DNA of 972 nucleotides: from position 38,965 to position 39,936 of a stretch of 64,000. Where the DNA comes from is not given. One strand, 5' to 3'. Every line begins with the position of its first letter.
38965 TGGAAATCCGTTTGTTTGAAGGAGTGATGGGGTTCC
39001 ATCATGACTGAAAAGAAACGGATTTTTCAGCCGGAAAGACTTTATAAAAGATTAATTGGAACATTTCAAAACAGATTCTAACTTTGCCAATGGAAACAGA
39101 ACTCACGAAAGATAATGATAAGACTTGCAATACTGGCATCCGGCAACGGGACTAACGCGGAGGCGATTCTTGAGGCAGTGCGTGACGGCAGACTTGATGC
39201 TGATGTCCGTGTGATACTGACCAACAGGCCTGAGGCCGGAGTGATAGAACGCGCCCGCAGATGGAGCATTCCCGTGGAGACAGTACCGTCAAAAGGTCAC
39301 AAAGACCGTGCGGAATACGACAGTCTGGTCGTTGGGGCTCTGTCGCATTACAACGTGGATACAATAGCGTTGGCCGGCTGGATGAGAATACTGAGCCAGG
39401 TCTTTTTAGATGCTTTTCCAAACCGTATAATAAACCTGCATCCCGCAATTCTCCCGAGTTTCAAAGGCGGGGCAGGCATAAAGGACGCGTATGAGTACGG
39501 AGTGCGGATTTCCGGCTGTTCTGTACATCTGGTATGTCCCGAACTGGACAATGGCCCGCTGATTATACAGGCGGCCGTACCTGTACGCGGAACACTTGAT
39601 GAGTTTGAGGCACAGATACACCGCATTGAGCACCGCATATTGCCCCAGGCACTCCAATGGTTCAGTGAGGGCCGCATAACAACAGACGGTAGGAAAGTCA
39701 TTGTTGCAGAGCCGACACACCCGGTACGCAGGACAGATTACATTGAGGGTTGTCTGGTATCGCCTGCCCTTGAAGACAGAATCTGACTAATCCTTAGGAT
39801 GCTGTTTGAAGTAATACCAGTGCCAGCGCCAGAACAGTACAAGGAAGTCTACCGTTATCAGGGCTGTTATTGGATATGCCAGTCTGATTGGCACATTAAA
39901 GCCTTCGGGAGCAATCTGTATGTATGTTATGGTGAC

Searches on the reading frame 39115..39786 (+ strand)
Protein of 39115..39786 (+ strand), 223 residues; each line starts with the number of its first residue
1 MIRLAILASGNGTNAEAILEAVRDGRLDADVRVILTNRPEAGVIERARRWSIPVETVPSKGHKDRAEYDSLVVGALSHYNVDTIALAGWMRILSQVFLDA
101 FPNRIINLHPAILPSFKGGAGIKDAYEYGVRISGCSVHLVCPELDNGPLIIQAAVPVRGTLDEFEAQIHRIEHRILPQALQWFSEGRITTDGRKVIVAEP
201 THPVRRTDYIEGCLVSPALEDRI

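Call 38: find_encoding_contigs(protein=window:39115-39786:+, flank=10000, max_places=6)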
Protein window:39115-39786:+ (223 aa): 5 contigs read that carry it; 5 places shown.
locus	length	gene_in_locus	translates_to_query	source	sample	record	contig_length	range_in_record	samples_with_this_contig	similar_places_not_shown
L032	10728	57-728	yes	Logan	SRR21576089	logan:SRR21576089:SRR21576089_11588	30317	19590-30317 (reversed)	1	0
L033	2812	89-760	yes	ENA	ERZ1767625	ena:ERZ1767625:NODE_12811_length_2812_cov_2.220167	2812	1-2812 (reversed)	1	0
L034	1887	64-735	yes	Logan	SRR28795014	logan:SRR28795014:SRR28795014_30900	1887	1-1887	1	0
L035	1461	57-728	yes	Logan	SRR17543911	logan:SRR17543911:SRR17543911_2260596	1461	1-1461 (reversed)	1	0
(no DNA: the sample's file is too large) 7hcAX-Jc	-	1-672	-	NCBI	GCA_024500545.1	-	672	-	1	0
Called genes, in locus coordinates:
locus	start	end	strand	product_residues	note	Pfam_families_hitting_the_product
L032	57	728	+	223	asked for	PF00551:Formyl_trans_N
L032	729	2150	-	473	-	PF02554:CstA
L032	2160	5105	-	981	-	PF01326:PPDK_N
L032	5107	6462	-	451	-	PF02812:ELFV_dehydrog_N, PF00208:ELFV_dehydrog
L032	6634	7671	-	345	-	PF01073:3Beta_HSD, PF01370:Epimerase, PF02719:Polysacc_synt_2, PF04321:RmlD_sub_bind, PF07993:NAD_binding_4 (faint), PF16363:GDP_Man_Dehyd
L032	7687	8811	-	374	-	PF01042:Ribonuc_L-PSP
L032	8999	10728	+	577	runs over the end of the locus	PF01368:DHH, PF02272:DHHA1, PF17768:RecJ_OB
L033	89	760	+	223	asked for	PF00551:Formyl_trans_N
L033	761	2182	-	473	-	PF02554:CstA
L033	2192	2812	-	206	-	?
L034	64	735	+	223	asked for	PF00551:Formyl_trans_N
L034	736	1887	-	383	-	?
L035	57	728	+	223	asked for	PF00551:Formyl_trans_N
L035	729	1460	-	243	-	?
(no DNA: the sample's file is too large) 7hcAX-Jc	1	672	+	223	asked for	PF00551:Formyl_trans_N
